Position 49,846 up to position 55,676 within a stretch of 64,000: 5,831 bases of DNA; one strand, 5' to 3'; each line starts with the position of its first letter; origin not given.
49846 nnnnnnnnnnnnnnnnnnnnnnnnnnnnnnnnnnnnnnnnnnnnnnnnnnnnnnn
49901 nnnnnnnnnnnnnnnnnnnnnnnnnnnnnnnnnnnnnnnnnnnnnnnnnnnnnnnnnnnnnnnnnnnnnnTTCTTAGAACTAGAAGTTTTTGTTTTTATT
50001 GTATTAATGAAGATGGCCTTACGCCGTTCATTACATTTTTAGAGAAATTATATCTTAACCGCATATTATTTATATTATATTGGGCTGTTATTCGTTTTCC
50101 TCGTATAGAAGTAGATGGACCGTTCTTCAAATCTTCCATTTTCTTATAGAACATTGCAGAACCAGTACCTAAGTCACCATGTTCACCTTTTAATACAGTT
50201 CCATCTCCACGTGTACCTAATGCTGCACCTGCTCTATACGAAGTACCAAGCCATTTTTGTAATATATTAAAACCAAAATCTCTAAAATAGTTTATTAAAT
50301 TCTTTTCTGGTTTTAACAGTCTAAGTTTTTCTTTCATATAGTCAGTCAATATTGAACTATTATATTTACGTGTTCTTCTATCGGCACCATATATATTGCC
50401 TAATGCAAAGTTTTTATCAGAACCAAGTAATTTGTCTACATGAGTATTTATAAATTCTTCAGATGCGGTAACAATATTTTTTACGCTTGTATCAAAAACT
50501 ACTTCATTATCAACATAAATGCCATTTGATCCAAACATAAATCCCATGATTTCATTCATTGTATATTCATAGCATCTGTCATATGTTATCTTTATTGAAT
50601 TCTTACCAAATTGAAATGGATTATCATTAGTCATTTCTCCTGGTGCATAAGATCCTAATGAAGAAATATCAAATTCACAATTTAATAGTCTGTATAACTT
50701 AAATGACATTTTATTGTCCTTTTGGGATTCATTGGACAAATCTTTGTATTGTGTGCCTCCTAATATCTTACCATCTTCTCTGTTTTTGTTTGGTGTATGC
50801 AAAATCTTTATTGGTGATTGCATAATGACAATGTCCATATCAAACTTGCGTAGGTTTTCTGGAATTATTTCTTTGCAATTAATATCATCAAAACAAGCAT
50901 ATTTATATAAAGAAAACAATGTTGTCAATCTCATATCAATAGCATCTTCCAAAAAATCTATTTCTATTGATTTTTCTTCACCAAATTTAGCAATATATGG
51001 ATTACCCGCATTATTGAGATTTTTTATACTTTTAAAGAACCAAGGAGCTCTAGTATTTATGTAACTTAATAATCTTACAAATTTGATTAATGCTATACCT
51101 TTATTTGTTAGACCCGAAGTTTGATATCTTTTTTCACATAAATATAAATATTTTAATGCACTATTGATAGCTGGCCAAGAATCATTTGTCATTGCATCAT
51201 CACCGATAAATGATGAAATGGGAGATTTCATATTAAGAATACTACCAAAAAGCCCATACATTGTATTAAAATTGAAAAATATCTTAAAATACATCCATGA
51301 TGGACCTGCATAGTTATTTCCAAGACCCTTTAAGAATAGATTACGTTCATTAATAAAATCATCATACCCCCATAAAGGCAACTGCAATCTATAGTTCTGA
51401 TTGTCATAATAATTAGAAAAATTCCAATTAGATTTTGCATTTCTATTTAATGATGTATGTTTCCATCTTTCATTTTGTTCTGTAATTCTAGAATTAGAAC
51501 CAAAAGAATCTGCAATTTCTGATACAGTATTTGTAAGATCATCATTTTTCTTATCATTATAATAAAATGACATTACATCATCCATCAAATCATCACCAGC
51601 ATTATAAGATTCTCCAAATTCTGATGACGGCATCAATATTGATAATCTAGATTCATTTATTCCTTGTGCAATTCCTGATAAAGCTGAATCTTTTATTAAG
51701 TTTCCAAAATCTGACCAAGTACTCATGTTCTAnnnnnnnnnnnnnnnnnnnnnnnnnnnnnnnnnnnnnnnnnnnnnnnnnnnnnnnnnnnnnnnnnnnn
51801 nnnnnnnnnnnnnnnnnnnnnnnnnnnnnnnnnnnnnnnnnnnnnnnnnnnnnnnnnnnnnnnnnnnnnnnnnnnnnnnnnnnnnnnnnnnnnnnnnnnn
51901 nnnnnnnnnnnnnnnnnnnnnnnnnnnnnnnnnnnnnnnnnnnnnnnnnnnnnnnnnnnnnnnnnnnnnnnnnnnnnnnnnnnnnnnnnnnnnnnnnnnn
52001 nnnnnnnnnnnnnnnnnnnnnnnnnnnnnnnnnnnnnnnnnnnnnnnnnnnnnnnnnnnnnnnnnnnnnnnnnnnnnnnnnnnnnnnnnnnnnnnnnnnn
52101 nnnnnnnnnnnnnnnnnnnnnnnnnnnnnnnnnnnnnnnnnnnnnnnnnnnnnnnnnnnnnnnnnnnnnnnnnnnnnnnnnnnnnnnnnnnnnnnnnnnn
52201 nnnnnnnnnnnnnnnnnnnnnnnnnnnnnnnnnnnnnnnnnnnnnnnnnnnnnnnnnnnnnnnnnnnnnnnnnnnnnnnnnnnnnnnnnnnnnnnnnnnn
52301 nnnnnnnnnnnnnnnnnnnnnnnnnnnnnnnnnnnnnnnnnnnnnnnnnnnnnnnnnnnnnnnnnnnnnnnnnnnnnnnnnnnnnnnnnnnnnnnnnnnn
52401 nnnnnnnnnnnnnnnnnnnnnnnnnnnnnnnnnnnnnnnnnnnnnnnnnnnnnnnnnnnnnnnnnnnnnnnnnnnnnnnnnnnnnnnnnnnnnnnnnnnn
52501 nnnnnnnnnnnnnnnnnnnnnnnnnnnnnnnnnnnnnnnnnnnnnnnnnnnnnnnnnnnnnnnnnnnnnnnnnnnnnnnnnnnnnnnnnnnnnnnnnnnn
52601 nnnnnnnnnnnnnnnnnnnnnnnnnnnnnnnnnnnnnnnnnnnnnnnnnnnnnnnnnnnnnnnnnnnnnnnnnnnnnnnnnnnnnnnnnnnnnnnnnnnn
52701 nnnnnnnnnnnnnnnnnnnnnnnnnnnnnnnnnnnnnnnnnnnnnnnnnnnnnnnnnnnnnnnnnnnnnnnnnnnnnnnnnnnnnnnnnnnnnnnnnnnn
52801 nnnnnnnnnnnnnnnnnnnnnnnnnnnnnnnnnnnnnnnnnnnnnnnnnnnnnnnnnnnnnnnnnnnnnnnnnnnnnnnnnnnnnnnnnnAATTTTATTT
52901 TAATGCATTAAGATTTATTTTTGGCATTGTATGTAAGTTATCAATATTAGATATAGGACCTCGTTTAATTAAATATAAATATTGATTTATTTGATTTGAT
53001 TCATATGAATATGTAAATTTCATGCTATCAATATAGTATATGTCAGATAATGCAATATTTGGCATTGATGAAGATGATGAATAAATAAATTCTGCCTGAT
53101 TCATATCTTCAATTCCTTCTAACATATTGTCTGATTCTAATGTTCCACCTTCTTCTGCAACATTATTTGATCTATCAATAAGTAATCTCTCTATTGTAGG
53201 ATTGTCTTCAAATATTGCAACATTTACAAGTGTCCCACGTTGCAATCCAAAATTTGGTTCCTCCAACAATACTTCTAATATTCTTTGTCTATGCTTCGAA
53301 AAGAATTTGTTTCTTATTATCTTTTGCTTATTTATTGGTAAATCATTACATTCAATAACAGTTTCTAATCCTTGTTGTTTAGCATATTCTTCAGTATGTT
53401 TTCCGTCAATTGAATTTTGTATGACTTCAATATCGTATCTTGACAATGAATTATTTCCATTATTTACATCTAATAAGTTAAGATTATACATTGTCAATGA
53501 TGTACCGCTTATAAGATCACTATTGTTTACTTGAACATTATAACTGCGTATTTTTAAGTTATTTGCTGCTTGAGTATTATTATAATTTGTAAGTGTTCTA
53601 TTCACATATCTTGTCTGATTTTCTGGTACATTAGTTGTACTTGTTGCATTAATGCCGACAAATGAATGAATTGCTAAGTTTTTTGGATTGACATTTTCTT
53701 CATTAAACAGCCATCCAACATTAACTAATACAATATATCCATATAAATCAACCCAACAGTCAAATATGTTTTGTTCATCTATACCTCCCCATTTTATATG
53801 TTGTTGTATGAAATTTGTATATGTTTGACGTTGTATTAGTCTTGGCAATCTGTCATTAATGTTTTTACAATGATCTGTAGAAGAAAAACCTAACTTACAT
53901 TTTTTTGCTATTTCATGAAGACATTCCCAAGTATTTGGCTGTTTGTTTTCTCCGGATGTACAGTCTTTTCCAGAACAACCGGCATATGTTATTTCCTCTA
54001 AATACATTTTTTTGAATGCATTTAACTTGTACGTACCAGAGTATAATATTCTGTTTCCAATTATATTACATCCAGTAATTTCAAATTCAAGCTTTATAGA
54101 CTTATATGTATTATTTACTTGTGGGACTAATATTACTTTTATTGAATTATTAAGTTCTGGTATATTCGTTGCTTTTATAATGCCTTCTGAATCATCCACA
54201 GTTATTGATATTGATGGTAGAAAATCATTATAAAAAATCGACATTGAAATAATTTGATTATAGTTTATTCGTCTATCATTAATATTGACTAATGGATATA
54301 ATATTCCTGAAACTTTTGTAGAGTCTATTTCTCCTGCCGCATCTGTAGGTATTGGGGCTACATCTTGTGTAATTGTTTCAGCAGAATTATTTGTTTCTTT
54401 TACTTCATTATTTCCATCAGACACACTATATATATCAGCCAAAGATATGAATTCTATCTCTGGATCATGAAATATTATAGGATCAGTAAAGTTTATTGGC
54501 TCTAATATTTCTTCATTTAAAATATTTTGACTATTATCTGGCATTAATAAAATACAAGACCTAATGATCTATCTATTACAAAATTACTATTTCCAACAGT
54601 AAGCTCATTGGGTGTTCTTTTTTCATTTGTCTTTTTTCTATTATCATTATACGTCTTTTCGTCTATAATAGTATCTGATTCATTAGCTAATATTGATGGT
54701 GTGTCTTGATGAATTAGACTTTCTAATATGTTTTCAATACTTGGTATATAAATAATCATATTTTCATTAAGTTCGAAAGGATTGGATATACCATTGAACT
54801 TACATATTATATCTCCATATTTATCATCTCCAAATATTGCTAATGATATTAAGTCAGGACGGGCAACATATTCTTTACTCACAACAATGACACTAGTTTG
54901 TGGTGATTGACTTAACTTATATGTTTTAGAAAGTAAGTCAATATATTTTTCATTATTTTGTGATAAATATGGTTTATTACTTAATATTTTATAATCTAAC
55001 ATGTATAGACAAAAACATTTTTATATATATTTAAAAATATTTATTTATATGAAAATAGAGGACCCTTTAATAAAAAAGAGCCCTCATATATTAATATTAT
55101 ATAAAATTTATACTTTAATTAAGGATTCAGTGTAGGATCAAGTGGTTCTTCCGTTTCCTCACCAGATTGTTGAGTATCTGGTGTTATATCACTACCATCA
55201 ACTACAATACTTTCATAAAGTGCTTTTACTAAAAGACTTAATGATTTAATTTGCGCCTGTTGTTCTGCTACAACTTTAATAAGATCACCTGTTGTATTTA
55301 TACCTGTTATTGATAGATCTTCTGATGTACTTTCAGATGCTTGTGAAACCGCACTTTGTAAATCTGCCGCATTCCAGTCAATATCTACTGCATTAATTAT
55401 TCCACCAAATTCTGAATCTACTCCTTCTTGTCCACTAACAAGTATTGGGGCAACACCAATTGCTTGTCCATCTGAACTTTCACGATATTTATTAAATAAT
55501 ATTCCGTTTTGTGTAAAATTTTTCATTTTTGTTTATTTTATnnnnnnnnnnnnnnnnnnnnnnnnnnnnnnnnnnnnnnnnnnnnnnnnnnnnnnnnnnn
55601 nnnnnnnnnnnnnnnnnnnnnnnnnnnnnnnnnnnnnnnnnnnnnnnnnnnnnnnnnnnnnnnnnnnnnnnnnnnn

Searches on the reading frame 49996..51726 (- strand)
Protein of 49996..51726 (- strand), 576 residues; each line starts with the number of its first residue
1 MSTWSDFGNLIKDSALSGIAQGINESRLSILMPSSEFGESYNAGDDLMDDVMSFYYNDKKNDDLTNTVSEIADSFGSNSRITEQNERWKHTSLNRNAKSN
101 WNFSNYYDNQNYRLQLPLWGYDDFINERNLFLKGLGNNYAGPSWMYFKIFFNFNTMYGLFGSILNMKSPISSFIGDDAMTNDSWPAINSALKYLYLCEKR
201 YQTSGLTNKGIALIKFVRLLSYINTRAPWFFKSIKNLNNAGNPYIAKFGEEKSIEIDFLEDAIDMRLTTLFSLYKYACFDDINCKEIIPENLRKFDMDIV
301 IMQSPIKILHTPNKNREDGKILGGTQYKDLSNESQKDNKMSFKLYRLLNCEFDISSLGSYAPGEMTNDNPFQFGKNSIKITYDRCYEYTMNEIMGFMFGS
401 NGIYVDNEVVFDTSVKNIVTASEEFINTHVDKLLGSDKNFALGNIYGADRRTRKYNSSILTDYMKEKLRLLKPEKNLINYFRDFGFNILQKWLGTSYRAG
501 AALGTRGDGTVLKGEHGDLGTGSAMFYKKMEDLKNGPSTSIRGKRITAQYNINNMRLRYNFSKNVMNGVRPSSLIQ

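Call 10: search_protein_families(library=phrogs, proteins=[window:49996-51726:-], max_evalue=0.001)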
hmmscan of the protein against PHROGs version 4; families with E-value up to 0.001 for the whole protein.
window:49996-51726:- (576 aa): 0 families

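Call 44: search_protein_families(library=pfam, proteins=[window:49996-51726:-], max_evalue=0.01)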
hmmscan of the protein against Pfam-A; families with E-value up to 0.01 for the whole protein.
window:49996-51726:- (576 aa): 0 families

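Call 47: search_solved_structures(query=window:49996-51726:-, max_evalue=1)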
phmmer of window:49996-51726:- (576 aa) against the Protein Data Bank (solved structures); distinct sequences matched with E-value up to 1: 1.
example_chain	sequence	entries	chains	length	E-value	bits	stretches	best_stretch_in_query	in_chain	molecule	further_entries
1dy2_A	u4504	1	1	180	0.84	11.5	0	149-186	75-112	COLLAGEN ALPHA1(XV) CHAIN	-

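Call 88: find_encoding_contigs(protein=window:49996-51726:-, flank=10000, max_places=10)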
Protein window:49996-51726:- (576 aa): 4 contigs read that carry it; 2 places shown.
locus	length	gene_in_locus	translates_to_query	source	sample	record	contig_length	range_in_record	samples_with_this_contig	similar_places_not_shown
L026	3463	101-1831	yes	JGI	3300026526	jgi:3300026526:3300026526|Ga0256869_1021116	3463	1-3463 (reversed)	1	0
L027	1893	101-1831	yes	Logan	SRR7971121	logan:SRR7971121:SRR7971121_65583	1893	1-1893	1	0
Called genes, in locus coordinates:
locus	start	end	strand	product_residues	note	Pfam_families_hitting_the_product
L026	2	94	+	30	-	?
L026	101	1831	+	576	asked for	-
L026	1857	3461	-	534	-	?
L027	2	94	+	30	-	?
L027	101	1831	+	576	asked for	-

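Call 99: search_dna_similar(query=window:49996-51726:-, collection=phages, mode=protein, max_rows=12, max_evalue=0.001)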
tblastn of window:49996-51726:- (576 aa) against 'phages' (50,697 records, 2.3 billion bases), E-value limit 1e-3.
Records with a match: 8; places in all: 8; records where one place covers at least 80% of the query: 0.
Best place of each record, by identity: <60% 8.
By first word of the organism name: Tenacibaculum 5; Sphingomonas 2; uncultured 1.
By host as written in the record: Tenacibaculum maritimum 3; Tenacibaculum sp. 2; Sphingomonas paucimobilis, Felix d'Herelle Reference Center for Phages host ... 2; - 1.
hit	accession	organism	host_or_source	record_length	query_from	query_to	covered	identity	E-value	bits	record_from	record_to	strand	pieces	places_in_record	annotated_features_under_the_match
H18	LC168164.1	Tenacibaculum phage pT24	Tenacibaculum sp.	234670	142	367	39%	27.0%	5e-7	59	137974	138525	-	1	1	hypothetical protein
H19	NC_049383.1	Tenacibaculum phage pT24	Tenacibaculum sp.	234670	142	367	39%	27.0%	5e-7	59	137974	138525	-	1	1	hypothetical protein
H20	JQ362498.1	Sphingomonas phage PAU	Sphingomonas paucimobilis, Felix ...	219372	188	387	35%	29.2%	3e-9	66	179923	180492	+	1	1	255: gp255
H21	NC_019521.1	Sphingomonas phage PAU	Sphingomonas paucimobilis, Felix ...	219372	188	387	35%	29.2%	3e-9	66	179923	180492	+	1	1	255: gp255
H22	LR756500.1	uncultured phage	metagenomic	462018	129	311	32%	30.6%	2e-8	64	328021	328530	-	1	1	record has no annotation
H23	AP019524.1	Tenacibaculum phage PTm1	Tenacibaculum maritimum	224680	142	360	38%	25.4%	1e-8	64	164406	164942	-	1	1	hypothetical protein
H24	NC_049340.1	Tenacibaculum phage PTm1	Tenacibaculum maritimum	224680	142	360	38%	25.4%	1e-8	64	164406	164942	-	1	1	hypothetical protein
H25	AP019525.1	Tenacibaculum phage PTm5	Tenacibaculum maritimum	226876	142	360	38%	25.4%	1e-8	64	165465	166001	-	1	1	hypothetical protein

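Call 101: get_annotated_region(hit=H23, flank=9000)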
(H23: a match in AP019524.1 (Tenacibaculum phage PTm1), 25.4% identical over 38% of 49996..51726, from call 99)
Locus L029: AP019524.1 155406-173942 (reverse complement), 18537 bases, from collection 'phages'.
description: Tenacibaculum phage PTm1 DNA, complete genome.
organism: Tenacibaculum phage PTm1 (NCBI taxid 2547425)
taxonomy: Viruses; Duplodnaviria; Heunggongvirae; Uroviricota; Caudoviricetes; Shirahamavirus; Shirahamavirus PTm1
host: Tenacibaculum maritimum; source: seawater; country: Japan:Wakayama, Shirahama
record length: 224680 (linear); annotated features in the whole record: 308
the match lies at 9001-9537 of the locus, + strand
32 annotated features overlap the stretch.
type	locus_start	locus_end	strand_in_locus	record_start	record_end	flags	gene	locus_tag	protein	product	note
CDS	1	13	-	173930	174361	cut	-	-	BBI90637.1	hypothetical protein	PTm1_ORF-245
CDS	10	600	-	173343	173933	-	-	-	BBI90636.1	hypothetical protein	PTm1_ORF-244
CDS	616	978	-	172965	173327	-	-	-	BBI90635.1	hypothetical protein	PTm1_ORF-243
CDS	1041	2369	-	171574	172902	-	-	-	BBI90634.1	hypothetical protein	PTm1_ORF-242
CDS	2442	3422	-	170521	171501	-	-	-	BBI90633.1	DNA polymerase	PTm1_ORF-241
CDS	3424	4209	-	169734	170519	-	-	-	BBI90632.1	VSR endonuclease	PTm1_ORF-240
CDS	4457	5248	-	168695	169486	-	-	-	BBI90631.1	intein-containing split DNA polymerase precursor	PTm1_ORF-239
CDS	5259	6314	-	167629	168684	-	-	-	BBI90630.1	hypothetical protein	PTm1_ORF-238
CDS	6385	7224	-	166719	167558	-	-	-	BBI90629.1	hypothetical protein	PTm1_ORF-237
CDS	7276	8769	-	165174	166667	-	-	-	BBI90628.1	DNA polymerase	PTm1_ORF-236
CDS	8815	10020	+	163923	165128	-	-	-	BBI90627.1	hypothetical protein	PTm1_ORF-235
CDS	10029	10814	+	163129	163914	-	-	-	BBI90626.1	baseplate hub subunit and tail lysozyme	PTm1_ORF-234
CDS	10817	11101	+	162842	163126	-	-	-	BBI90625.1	hypothetical protein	PTm1_ORF-233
CDS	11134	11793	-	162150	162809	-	-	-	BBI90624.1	hypothetical protein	PTm1_ORF-232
CDS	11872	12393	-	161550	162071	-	-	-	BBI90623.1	phosphohydrolase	PTm1_ORF-231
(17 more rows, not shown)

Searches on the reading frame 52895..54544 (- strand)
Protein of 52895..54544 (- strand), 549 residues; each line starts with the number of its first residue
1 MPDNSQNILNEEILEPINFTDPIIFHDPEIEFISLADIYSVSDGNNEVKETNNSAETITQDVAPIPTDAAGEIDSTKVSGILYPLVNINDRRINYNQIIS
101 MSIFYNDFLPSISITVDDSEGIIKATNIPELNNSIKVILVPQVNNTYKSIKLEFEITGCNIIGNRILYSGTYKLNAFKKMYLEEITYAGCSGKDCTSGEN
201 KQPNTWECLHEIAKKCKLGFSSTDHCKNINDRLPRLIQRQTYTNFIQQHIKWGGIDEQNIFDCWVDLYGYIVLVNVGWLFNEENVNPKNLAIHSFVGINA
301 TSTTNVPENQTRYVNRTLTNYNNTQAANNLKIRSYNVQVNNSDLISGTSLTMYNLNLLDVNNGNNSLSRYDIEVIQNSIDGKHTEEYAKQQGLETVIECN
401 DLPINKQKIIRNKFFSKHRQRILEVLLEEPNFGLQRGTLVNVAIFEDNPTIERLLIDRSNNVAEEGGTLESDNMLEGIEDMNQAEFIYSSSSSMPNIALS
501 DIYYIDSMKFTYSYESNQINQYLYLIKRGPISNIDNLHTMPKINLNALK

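Call 5: search_protein_families(library=pfam, proteins=[window:52895-54544:-], max_evalue=0.1)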
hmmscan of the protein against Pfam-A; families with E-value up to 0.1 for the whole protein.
window:52895-54544:- (549 aa): 0 families

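Call 6: search_protein_families(library=phrogs, proteins=[window:52895-54544:-], max_evalue=0.01)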
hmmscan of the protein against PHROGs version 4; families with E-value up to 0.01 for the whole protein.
window:52895-54544:- (549 aa): 1 family
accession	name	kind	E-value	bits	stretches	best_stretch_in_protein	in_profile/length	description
phrog_35886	-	unknown function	1.3e-07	31.6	1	76-317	29-252/446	-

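Call 46: search_solved_structures(query=window:52895-54544:-, max_evalue=1)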
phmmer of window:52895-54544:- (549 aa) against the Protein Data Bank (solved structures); distinct sequences matched with E-value up to 1: 0.

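Call 89: find_encoding_contigs(protein=window:52895-54544:-, flank=10000, max_places=10)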
Protein window:52895-54544:- (549 aa): 3 contigs read that carry it; 1 place shown.
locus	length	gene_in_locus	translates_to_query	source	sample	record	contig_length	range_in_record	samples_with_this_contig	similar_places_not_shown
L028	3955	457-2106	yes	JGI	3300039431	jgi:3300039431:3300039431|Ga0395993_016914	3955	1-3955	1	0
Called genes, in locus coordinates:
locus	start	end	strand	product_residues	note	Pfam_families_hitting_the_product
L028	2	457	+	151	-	?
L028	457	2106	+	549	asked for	-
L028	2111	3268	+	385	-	-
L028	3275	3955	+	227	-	?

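Call 98: search_dna_similar(query=window:52895-54544:-, collection=phages, mode=protein, max_rows=12, max_evalue=0.001)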
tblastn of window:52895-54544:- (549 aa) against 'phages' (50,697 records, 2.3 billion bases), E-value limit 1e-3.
Records with a match: 2; places in all: 2; records where one place covers at least 80% of the query: 0.
Best place of each record, by identity: <60% 2.
By first word of the organism name: uncultured 1; Flavobacterium 1.
By host as written in the record: - 1; Flavobacterium sp. B330 1.
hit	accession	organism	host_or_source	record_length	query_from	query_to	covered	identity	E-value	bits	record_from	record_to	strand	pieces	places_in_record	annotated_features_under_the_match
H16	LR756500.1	uncultured phage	metagenomic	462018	52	281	42%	21.3%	1e-6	57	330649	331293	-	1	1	record has no annotation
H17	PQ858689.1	Flavobacterium phage MaF61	Flavobacterium sp. B330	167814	80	283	37%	20.5%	8e-5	52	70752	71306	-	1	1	hypothetical protein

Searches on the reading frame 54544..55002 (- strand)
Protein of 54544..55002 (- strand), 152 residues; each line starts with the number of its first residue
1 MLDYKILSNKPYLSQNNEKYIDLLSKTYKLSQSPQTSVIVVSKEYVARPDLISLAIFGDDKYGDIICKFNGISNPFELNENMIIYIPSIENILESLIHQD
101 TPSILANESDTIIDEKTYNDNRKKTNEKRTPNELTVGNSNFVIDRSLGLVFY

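Call 5: search_protein_families(library=pfam, proteins=[window:54544-55002:-], max_evalue=0.1)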
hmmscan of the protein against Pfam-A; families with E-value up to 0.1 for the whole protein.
window:54544-55002:- (152 aa): 0 families

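Call 6: search_protein_families(library=phrogs, proteins=[window:54544-55002:-], max_evalue=0.01)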
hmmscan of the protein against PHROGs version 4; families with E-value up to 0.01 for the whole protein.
window:54544-55002:- (152 aa): 3 families
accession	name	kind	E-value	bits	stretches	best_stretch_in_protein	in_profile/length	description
phrog_7145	-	tail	2.7e-08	34.9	1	8-96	10-101/108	baseplate wedge subunit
phrog_15542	-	tail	2.7e-07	31.5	1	14-96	12-95/110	tail sheath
phrog_22056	-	tail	0.00033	19.9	1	40-123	73-157/848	baseplate wedge subunit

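Call 79: find_encoding_contigs(protein=window:54544-55002:-, flank=4000, max_places=10)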
Protein window:54544-55002:- (152 aa): 24 contigs read that carry it; 10 places shown.
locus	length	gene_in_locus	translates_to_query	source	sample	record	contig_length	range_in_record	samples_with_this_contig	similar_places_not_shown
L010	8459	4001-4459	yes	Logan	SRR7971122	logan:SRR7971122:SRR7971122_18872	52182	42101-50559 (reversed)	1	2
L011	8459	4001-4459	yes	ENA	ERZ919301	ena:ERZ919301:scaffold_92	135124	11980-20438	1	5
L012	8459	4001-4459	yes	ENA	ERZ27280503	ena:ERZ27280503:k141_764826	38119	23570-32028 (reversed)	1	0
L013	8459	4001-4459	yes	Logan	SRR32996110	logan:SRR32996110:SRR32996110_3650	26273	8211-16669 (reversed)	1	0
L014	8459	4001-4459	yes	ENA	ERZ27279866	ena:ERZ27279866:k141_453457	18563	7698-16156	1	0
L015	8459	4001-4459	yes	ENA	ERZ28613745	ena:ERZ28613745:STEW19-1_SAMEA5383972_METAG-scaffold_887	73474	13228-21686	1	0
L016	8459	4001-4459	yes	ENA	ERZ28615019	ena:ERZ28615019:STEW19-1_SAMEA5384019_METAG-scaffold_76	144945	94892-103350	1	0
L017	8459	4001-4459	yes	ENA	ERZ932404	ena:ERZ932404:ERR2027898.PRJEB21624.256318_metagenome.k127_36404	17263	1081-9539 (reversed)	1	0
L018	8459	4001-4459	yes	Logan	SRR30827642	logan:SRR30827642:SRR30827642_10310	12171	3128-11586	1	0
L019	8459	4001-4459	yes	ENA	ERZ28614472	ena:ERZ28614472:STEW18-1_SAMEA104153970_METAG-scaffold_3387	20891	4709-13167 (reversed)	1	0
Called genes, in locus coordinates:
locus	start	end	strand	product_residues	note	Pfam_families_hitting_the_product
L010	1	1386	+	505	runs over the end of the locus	-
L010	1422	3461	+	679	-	-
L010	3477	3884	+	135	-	-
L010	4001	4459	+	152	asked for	-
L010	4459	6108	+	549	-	-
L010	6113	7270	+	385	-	-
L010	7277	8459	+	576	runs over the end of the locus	-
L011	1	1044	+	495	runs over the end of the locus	-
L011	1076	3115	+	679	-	-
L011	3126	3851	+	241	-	-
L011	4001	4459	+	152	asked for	-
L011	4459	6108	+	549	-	-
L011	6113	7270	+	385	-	-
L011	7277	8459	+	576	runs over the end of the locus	-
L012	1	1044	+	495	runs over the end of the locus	-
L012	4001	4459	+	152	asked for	-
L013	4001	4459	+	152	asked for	-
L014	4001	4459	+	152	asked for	-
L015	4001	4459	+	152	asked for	-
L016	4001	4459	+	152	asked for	-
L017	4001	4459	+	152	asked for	-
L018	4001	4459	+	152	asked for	-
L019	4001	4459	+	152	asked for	-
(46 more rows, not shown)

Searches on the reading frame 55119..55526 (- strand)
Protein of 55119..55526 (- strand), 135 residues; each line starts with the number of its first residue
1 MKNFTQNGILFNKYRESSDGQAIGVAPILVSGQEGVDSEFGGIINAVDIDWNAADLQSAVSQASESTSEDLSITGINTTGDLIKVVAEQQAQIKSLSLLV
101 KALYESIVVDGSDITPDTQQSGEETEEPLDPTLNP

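Call 5: search_protein_families(library=pfam, proteins=[window:55119-55526:-], max_evalue=0.1)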
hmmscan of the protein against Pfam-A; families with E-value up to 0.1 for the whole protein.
window:55119-55526:- (135 aa): 2 families
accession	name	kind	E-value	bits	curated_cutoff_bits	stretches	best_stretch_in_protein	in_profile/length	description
PF04102.17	SlyX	-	0.018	16.1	30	1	81-126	21-62/67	SlyX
PF07957.16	DUF3294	-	0.041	14.1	20.6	1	33-96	22-85/213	Protein of unknown function (DUF3294)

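Call 6: search_protein_families(library=phrogs, proteins=[window:55119-55526:-], max_evalue=0.01)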
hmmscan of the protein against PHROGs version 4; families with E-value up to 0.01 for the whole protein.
window:55119-55526:- (135 aa): 0 families

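Call 83: find_encoding_contigs(protein=window:55119-55526:-, flank=3000, max_places=10)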
Protein window:55119-55526:- (135 aa): 7 contigs read that carry it; 3 places shown.
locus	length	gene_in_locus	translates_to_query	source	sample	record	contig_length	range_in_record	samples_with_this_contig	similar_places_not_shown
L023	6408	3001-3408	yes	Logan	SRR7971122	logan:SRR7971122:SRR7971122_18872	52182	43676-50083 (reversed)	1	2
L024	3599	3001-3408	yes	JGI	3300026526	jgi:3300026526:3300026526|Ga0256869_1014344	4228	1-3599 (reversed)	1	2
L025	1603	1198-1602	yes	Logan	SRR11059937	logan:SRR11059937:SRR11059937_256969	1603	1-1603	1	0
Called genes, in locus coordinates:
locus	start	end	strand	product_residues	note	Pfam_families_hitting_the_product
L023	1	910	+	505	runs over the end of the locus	-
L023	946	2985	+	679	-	-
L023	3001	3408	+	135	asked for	-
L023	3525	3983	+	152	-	-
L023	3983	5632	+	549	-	-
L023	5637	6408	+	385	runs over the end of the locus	-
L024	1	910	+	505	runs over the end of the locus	-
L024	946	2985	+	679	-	-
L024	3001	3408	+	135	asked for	-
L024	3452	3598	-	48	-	?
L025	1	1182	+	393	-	?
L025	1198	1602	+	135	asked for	?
